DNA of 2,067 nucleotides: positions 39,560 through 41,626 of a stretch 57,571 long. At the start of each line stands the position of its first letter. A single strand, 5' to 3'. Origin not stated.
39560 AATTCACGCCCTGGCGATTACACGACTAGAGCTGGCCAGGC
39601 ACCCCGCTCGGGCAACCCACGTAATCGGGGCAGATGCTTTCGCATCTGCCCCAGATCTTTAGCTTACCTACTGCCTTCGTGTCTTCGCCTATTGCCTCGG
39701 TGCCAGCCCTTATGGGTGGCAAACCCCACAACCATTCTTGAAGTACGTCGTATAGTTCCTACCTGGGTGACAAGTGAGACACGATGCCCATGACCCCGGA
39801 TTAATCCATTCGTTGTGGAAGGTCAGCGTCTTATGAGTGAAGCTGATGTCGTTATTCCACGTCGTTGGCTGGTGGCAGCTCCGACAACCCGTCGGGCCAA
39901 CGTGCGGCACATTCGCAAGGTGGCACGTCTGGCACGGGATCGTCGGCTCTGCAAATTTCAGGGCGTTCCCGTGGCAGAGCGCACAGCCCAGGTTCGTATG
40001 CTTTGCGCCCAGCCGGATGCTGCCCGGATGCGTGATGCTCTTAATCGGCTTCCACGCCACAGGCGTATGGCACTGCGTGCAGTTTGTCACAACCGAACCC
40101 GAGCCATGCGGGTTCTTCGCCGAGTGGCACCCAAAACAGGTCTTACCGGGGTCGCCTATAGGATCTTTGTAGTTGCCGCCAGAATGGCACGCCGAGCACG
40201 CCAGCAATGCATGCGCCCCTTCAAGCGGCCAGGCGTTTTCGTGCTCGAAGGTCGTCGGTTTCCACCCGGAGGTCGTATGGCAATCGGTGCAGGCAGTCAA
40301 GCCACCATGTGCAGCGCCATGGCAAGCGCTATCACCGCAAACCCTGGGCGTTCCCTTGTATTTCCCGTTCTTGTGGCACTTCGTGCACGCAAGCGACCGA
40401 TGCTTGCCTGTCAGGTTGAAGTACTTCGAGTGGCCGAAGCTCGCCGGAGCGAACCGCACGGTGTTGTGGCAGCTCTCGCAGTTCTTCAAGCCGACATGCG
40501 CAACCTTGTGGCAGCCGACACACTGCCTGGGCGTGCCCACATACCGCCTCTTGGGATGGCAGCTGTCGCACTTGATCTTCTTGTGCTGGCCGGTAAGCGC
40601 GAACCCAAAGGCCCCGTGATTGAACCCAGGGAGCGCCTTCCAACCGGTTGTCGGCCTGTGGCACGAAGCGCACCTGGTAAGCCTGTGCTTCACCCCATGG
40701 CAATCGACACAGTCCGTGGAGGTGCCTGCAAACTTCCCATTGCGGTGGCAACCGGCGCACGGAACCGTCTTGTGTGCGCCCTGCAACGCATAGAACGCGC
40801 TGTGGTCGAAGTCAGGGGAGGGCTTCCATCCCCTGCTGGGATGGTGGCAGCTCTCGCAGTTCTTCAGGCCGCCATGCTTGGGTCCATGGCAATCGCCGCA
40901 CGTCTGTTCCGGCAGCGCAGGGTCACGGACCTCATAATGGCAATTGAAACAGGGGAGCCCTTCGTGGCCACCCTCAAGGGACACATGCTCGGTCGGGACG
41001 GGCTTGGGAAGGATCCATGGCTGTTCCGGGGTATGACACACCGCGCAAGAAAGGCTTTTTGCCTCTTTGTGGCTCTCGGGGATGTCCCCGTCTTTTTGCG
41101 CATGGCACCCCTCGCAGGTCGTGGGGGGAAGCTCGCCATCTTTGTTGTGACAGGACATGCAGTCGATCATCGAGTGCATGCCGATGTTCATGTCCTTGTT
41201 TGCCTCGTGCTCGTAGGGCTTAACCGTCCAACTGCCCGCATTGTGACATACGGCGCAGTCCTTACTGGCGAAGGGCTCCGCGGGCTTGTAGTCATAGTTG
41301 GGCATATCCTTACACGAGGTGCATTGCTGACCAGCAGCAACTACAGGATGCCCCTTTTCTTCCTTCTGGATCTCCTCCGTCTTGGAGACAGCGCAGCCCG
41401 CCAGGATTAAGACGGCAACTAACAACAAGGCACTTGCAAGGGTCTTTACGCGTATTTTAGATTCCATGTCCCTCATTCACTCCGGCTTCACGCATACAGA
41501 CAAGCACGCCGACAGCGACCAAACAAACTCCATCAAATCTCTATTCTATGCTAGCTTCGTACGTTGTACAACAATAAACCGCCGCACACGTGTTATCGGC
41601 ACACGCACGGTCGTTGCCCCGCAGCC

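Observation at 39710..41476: Lipoprotein cytochrome with about 24 haem motifs in a Gram-positive genome, including one CXXCK motif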

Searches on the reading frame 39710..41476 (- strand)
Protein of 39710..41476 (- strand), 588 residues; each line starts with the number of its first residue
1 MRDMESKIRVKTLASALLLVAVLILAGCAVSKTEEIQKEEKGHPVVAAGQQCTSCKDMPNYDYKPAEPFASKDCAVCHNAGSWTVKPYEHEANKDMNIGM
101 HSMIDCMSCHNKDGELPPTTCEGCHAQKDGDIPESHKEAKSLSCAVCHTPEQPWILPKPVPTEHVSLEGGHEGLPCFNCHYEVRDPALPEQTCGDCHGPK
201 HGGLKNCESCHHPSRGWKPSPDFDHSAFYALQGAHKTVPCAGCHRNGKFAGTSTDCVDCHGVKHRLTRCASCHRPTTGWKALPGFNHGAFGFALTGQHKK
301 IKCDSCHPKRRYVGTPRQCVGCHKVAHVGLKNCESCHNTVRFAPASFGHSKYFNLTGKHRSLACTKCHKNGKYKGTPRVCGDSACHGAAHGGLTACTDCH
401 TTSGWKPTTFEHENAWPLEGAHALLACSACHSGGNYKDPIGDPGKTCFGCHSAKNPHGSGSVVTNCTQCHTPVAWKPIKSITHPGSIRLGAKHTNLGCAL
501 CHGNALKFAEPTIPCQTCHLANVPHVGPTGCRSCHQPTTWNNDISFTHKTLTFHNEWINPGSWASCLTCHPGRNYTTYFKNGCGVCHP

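Call 4: search_protein_families(library=pfam, proteins=[window:39710-41476:-], max_evalue=1)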
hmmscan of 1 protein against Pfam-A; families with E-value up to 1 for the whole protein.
window:39710-41476:- (588 aa): 5 families
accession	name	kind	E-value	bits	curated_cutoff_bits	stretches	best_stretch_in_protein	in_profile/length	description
PF14522.11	Cytochrome_C7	-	5e-31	106.8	24.8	9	135-197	7-66/67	Cytochrome c7 and related cytochrome c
PF14537.11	Cytochrom_c3_2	-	1.1e-16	61.5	25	5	48-125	5-78/79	Cytochrome c3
PF02085.21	Cytochrom_CIII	-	9.2e-09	36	22.9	2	513-587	31-101/101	Class III cytochrome C family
PF22113.1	Mtrc-MtrF_II-IV_dom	-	7.6e-06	26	30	2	66-151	76-166/176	Outer membrane cytochrome MtrC/MtrF-like, domains II/IV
PF04159.19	NB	-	0.14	12.5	27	1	296-337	55-99/100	NB glycoprotein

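Call 5: search_protein_families(library=ncbifam, proteins=[window:39710-41476:-], max_evalue=1)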
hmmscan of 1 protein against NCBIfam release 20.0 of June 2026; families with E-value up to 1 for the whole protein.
window:39710-41476:- (588 aa): 6 families
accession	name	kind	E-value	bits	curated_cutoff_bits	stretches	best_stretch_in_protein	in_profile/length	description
NF045713.1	CxxCH_16_HmcA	equivalog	3.1e-06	26.1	400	2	48-276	173-389/541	sulfate respiration complex hexadecaheme cytochrome HmcA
TIGR04257.1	nanowire_3heme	domain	0.0049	17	40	2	525-587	20-74/75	c(7)-type cytochrome triheme domain-containing protein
TIGR03508.1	decahem_SO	subfamily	0.038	13.5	192.2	1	464-508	3-47/258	DmsE family decaheme c-type cytochrome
NF033216.1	lipo_YgdI_YgdR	subfamily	0.11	12.4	42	1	11-33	2-23/71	YgdI/YgdR family lipoprotein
NF050041.1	rSAM_RiPP_TQQ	exception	0.15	12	50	1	6-32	2-28/36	TQQ cross-linked RaS-RiPP peptide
NF041252.1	outer_memb_MapA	equivalog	0.64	9.7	300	1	16-63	5-47/213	outer membrane lipoprotein MapA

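Call 17: find_homologous_proteins(query=window:39710-41476:-)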
Query window:39710-41476:- (588 aa): 1966 proteins with E <= 0.001 among 8000 candidates; the best 120 are listed.
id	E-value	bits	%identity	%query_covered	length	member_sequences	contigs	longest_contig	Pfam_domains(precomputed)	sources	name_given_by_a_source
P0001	0.0e+0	1425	100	99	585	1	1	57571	PF14537.12,PF02085.22,PF14522.12,PF22113.2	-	-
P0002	1.2e-215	736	55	99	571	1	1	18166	PF14537.12,PF02085.22,PF14522.12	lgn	-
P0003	4.8e-204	698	54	99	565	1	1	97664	PF14537.12,PF02085.22,PF14522.12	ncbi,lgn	-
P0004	1.2e-169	584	37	88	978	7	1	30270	PF14537.12,PF25029.2,PF02085.22,PF23865.2,PF14522.12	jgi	-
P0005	1.6e-168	580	41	93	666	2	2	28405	PF14537.12,PF02085.22,PF14522.12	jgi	-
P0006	5.7e-162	559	46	99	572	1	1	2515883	PF14537.12,PF02085.22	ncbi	-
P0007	1.1e-159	551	47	100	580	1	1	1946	PF14537.12,PF14522.12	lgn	-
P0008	4.0e-155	536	35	88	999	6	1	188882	PF14537.12,PF12511.14,PF02085.22,PF14522.12,PF22113.2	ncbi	-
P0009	1.5e-152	528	46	98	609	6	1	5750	PF14537.12,PF14522.12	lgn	-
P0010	9.4e-149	515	46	92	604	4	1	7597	PF14537.12,PF02085.22,PF14522.12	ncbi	ncbi:MAG: hypothetical protein ACYC1X_10095 [Coriobacteriia bacterium]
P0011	1.3e-148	515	36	82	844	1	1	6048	PF14537.12,PF02085.22,PF14522.12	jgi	jgi:ribosomal protein L35AE/L33A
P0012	3.6e-147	510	46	92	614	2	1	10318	PF14537.12,PF02085.22,PF14522.12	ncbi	-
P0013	1.3e-146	508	47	91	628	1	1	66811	PF14537.12,PF14522.12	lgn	-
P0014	2.8e-144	500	46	92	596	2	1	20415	PF14537.12,PF14522.12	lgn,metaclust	metaclust:\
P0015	8.0e-143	496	44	96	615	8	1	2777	PF14537.12,PF14522.12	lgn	-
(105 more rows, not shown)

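Call 20: search_solved_structures(query=window:39710-41476:-, max_evalue=1, show_alignments=2)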
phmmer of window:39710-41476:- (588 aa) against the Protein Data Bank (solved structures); distinct sequences matched with E-value up to 1: 3.
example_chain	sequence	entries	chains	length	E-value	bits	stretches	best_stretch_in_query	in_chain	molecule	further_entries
9k8u_A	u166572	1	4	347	0.24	13.1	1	140-220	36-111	alcohol dehydrogenase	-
1fi3_A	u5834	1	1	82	0.54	11.9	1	69-115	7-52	CYTOCHROME C-551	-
1cch_A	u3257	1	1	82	0.55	11.9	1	69-115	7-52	CYTOCHROME C551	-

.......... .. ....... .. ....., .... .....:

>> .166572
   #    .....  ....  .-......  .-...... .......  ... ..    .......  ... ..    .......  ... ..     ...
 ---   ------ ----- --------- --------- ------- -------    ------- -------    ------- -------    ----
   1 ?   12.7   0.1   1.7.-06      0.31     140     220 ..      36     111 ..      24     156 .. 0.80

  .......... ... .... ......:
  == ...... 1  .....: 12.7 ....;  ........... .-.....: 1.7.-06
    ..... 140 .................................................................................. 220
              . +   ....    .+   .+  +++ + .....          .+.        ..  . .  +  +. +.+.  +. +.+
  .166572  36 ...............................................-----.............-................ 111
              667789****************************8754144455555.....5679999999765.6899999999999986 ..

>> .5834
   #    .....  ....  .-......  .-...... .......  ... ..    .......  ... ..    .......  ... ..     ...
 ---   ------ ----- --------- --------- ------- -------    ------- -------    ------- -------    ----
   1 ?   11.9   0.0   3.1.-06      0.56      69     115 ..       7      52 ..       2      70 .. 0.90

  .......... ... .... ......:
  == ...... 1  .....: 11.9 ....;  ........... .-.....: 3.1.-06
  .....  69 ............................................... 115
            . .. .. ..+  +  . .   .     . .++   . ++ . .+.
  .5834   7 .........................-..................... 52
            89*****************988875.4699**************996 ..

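Call 22: find_related_loci(query=A1, collection=genome_contigs, flank=8000)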
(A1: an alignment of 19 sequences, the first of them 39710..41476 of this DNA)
Query A1 (588 aa) in genome_contigs; peptide patterns used: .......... (x = any residue, [..] = any of these).
62 stretches matched a pattern; 32 encode a relative of the query (tblastn E <= 1e-3); 32 distinct loci.
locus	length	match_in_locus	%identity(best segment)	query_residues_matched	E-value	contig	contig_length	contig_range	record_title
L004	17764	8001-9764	54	1-583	0e+0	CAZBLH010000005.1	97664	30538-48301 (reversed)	MAG TPA_asm: uncultured Eubacteriales bacterium isolate SRP268622_co1_142 genome assembly, contig: NODE_294_length_97664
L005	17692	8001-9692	46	4-587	2e-160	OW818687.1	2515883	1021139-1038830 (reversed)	metagenome genome assembly, chromosome: 1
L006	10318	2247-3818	46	47-588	5e-141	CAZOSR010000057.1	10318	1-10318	MAG TPA_asm: uncultured Coriobacteriaceae bacterium isolate binchicken_co27_17 genome assembly, contig: NODE_11510_lengt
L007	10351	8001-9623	44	23-588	2e-139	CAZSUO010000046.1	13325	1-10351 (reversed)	MAG TPA_asm: uncultured Coriobacteriaceae bacterium isolate SRP263991_co7_90 genome assembly, contig: NODE_8781_length_1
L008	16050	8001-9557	45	52-588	4e-138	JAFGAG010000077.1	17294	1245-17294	MAG: Coriobacteriia bacterium isolate Zod_maxbin.0135_3 k87_5687843, whole genome shotgun sequence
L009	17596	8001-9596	44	35-583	2e-132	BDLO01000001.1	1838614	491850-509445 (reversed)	Coriobacteriaceae bacterium EMTCatB1 DNA, scaffold1, whole genome shotgun sequence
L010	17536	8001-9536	47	1-583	2e-106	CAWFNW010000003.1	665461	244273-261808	MAG: uncultured Actinomycetes bacterium isolate MFD05942.bin.1.20 genome assembly, contig: contig_3529, whole genome sho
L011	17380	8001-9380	42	43-587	2e-102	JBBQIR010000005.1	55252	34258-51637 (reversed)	MAG: Coriobacteriia bacterium isolate Co_metawrap_800 Cmw_800_k141_21658046_length_55252_cov_11.0000, whole genome shotg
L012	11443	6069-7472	39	33-587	1e-100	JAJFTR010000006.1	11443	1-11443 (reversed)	MAG: Actinomycetes bacterium isolate bin.250 k141_1480399, whole genome shotgun sequence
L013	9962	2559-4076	38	4-587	1e-99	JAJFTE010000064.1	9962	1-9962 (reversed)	MAG: Actinomycetes bacterium isolate bin.129 k141_2793607, whole genome shotgun sequence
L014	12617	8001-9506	39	11-587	1e-98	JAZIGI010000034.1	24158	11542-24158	MAG: Actinomycetota bacterium isolate R1July2020-bin.2 R1July2020-bin.2_NODE_945_length_241583.087429, whole genome shot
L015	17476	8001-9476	40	11-576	4e-97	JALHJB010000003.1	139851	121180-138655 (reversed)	MAG: Actinomycetes bacterium isolate 7-NCT_026 scaffold_25, whole genome shotgun sequence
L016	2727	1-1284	43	74-585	1e-96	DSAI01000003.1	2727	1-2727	MAG TPA_asm: Actinomycetota bacterium isolate SpSt-1145 Ga0129302_1025367, whole genome shotgun sequence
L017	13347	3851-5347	44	43-587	1e-93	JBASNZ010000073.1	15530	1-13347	MAG: Coriobacteriia bacterium isolate MFD12108_ilm_asm_bin9 k127_48909, whole genome shotgun sequence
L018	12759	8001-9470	41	13-574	5e-90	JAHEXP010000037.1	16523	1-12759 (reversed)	MAG: Coriobacteriia bacterium isolate nzgw107 NODE_2136_length_16524_cov_5.769006, whole genome shotgun sequence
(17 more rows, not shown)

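Call 32: search_protein_families(library=pfam, proteins=[L005:4712-7834:+, L009:4490-7753:+], max_evalue=0.01)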
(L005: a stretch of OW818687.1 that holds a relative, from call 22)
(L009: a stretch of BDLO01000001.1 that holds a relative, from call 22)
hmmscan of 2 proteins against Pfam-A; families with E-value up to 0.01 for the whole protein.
L005:4712-7834:+ (1040 aa): 5 families
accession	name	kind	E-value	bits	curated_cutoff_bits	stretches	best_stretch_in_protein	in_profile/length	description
PF04122.17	CW_binding_2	-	3.7e-44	149.6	24.9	3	134-217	2-71/73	Cell wall binding domain 2 (CWB2)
PF22113.1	Mtrc-MtrF_II-IV_dom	-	1.3e-12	48.1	30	1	658-754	69-167/176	Outer membrane cytochrome MtrC/MtrF-like, domains II/IV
PF14522.11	Cytochrome_C7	-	4.8e-10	39.6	24.8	0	465-564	12-66/67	Cytochrome c7 and related cytochrome c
PF02335.20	Cytochrom_C552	-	6.2e-06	25.9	24.1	1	801-955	242-375/438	Cytochrome c552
PF13620.12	CarboxypepD_reg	-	3.2e-05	24.6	32.3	1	975-1015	2-44/82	Carboxypeptidase regulatory-like domain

L009:4490-7753:+ (1087 aa): 7 families
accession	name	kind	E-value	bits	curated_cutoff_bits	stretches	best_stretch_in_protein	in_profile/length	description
PF04122.17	CW_binding_2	-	2.1e-46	156.8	24.9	3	986-1078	1-72/73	Cell wall binding domain 2 (CWB2)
PF14522.11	Cytochrome_C7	-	9.1e-13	48.3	24.8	1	421-470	12-57/67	Cytochrome c7 and related cytochrome c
PF22113.1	Mtrc-MtrF_II-IV_dom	-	4.5e-10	39.8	30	1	454-607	28-146/176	Outer membrane cytochrome MtrC/MtrF-like, domains II/IV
PF02335.20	Cytochrom_C552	-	3.7e-09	36.5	24.1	1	504-676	229-376/438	Cytochrome c552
PF14537.11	Cytochrom_c3_2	-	2.1e-06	28.5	25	0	384-462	23-79/79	Cytochrome c3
PF09699.15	Paired_CXXCH_1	-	0.00012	22.1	20.6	0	423-465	7-40/41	Doubled CXXCH motif (Paired_CXXCH_1)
PF13620.12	CarboxypepD_reg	-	0.00041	21.1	32.3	1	697-752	2-54/82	Carboxypeptidase regulatory-like domain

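Call 33: search_solved_structures(query=L009:4490-7753:+, max_evalue=0.01)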
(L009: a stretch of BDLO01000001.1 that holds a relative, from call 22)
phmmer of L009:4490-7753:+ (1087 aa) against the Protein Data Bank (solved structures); distinct sequences matched with E-value up to 0.01: 9.
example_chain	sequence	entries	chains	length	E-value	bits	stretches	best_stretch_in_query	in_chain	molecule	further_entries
5j6q_A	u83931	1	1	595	2.3e-15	58.7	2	791-941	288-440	Cell wall binding protein cwp8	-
6i5b_A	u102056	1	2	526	1.6e-14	55.9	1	496-667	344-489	Uncharacterized protein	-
5j72_A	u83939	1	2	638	4.8e-14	54.3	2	788-908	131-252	Putative N-acetylmuramoyl-L-alanine amidase,autolysin cwp6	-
7acx_B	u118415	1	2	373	2.4e-08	35.5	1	787-999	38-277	S-layer protein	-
7acy_B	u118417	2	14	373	2.9e-08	35.2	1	787-999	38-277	S-layer protein | Precursor of the S-layer proteins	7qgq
7acz_B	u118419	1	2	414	4.6e-08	34.5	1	788-939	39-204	SLPH (HMW SLP)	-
8bby_B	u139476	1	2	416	6.2e-08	34.1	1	788-940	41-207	S-layer protein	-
9f8f_B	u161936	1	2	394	3.4e-07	31.7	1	787-939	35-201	SLPH - S-layer protein HMW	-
4i7u_A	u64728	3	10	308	0.00087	20.4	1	776-861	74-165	Dihydrodipicolinate synthase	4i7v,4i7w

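Call 40: predict_structure(alignment_id=A1)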
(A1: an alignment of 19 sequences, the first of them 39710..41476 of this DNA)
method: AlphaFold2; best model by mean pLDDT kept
length: 588 residues; sequences in the alignment: 19
mean_pLDDT: 49.8   pTM: 0.24
mean pLDDT of the five models: 49.8, 46.7, 41.8, 40.0, 36.9
residues with pLDDT >= 90: 0; 70-90: 14; 50-70: 271; < 50: 303
segments of 3 or more residues with pLDDT < 50: 1-5, 27-92, 97-117, 126-205, 247-253, 342-346, 375-385, 387-394, 404-417, 437-446, 479-487, 523-530, 537-539, 541-563, 573-588
pLDDT, mean of each block of 10 residues (from residue 1): 53 74 59 33 31 34 30 36 36 49 47 48 46 39 46 38 36 40 41 45 47 51 53 63 52 56 61 60 58 66 60 56 60 61 51 60 61 49 48 50 45 49 57 49 48 54 57 52 47 56 55 59 47 51 47 43 49 47 40
secondary structure, 60 per line:
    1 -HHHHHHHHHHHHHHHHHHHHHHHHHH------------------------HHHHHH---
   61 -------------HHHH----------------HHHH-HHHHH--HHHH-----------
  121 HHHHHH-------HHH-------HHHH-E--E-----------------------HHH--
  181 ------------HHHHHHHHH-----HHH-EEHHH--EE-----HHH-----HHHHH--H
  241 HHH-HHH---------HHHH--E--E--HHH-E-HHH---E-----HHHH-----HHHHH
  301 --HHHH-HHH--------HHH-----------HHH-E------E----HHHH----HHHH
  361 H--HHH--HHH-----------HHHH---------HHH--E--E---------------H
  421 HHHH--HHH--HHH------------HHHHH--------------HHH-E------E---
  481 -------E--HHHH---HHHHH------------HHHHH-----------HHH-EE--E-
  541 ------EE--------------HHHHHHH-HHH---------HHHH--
elements in order: H2-27 H52-57 H74-77 H94-97 H99-103 H106-109 H121-126 H144-147 H193-201 H233-237 H240-243 H257-260 H287-290 H296-300 H303-306 H349-352 H357-361 H383-386 H420-424 H447-451 H491-494 H498-502 H515-519 H563-569 H583-586

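Call 80: predict_structure(alignment_id=A3)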
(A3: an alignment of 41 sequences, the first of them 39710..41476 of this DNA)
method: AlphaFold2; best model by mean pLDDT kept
length: 588 residues; sequences in the alignment: 41
mean_pLDDT: 67.6   pTM: 0.32
mean pLDDT of the five models: 67.6, 65.5, 64.5, 56.4, 51.7
residues with pLDDT >= 90: 0; 70-90: 296; 50-70: 261; < 50: 31
segments of 3 or more residues with pLDDT < 50: 29-43, 59-61, 441-443
pLDDT, mean of each block of 10 residues (from residue 1): 61 74 59 39 53 55 53 64 67 77 73 65 63 52 67 59 66 70 60 76 76 72 72 81 74 78 74 73 68 78 74 70 74 73 65 72 72 61 66 72 63 67 74 67 63 69 73 65 66 77 77 81 74 68 56 52 66 75 56
secondary structure, 60 per line:
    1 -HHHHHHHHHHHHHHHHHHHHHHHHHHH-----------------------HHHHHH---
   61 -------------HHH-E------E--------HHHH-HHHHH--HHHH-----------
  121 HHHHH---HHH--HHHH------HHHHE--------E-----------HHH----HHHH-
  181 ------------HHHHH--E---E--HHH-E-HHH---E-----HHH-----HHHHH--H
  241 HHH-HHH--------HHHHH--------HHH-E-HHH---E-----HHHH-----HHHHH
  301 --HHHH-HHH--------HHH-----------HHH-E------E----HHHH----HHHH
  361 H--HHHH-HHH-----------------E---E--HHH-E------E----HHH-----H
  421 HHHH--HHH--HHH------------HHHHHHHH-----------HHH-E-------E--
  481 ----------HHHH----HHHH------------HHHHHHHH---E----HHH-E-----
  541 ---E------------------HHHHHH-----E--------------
elements in order: H2-28 H52-57 H94-97 H99-103 H106-109 H121-125 H134-137 H144-147 H176-179 H193-197 H233-237 H240-243 H256-260 H287-290 H296-300 H303-306 H349-352 H357-361 H364-367 H420-424 H447-454 H491-494 H499-502 H515-522 H563-568

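Call 82: fold_search(model_id=the predicted structure, library=pdb)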
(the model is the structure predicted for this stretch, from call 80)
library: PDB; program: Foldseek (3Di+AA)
matches with E <= 10: 1; with E <= 0.001: 0
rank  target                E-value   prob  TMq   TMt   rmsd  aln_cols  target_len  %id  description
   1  6r2q_A                5.2e+00  0.02  0.10  0.18  14.8       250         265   19  Structure of the Mtr complex (released 2020-04-22)

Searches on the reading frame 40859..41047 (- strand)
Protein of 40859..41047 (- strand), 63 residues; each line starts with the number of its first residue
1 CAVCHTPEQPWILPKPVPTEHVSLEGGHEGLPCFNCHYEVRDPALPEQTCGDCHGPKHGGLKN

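Call 71: search_solved_structures(query=A4, max_evalue=1, show_alignments=2)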
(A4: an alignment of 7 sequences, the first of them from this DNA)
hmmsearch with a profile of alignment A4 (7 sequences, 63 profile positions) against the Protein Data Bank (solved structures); distinct sequences matched with E-value up to 1: 94 (the best 60 are shown).
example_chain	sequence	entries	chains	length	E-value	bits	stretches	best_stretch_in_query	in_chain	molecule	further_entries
3ov0_A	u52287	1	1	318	4.1e-07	33.3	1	1-54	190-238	Cytochrome c family protein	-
1gyo_A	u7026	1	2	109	3.4e-05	27.1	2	25-54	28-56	CYTOCHROME C3, A DIMERIC CLASS III C-TYPE CYTOCHROME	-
1duw_A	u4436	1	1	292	4.1e-05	26.9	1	30-56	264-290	NONAHEME CYTOCHROME C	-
9m8m_C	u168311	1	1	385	4.4e-05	26.8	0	26-40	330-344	Photosynthetic reaction center cytochrome c subunit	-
6jzb_A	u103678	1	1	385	6.8e-05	26.2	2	24-59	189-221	Chaperone protein DnaJ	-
3oue_A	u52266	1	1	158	6.9e-05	26.2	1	1-54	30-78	Cytochrome c family protein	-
8ydm_C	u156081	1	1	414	8.9e-05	25.8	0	20-46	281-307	Cytochrome c-554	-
8z82_C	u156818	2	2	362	0.00031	24.1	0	26-41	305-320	Photosynthetic reaction center cytochrome c subunit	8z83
5yq7_C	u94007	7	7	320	0.00037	23.8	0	45-61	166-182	Cytochrome subunit of photosynthetic reaction center | MULTIHEME_CYTC DOMAIN-CONTAINING PROTEIN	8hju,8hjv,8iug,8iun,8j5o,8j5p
19hc_A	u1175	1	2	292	0.00045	23.6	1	30-57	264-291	PROTEIN (NINE-HAEM CYTOCHROME C)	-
1ofw_A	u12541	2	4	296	0.00048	23.5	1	30-57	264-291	NINE-HEME CYTOCHROME C | NINE HEME CYTOCHROME C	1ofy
2j7a_C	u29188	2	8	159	0.00079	22.8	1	30-59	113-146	CYTOCHROME C QUINOL DEHYDROGENASE NRFH | NAPC/NIRT CYTOCHROME C FAMILY PROTEIN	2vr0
9wqv_C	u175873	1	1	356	0.0018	21.6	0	17-40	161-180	Photosynthetic reaction center cytochrome c subunit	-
1z1n_X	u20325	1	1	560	0.0025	21.2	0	32-58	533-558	sixteen heme cytochrome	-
6r2q_A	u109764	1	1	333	0.0032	20.8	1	1-57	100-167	Cystathionine beta-synthase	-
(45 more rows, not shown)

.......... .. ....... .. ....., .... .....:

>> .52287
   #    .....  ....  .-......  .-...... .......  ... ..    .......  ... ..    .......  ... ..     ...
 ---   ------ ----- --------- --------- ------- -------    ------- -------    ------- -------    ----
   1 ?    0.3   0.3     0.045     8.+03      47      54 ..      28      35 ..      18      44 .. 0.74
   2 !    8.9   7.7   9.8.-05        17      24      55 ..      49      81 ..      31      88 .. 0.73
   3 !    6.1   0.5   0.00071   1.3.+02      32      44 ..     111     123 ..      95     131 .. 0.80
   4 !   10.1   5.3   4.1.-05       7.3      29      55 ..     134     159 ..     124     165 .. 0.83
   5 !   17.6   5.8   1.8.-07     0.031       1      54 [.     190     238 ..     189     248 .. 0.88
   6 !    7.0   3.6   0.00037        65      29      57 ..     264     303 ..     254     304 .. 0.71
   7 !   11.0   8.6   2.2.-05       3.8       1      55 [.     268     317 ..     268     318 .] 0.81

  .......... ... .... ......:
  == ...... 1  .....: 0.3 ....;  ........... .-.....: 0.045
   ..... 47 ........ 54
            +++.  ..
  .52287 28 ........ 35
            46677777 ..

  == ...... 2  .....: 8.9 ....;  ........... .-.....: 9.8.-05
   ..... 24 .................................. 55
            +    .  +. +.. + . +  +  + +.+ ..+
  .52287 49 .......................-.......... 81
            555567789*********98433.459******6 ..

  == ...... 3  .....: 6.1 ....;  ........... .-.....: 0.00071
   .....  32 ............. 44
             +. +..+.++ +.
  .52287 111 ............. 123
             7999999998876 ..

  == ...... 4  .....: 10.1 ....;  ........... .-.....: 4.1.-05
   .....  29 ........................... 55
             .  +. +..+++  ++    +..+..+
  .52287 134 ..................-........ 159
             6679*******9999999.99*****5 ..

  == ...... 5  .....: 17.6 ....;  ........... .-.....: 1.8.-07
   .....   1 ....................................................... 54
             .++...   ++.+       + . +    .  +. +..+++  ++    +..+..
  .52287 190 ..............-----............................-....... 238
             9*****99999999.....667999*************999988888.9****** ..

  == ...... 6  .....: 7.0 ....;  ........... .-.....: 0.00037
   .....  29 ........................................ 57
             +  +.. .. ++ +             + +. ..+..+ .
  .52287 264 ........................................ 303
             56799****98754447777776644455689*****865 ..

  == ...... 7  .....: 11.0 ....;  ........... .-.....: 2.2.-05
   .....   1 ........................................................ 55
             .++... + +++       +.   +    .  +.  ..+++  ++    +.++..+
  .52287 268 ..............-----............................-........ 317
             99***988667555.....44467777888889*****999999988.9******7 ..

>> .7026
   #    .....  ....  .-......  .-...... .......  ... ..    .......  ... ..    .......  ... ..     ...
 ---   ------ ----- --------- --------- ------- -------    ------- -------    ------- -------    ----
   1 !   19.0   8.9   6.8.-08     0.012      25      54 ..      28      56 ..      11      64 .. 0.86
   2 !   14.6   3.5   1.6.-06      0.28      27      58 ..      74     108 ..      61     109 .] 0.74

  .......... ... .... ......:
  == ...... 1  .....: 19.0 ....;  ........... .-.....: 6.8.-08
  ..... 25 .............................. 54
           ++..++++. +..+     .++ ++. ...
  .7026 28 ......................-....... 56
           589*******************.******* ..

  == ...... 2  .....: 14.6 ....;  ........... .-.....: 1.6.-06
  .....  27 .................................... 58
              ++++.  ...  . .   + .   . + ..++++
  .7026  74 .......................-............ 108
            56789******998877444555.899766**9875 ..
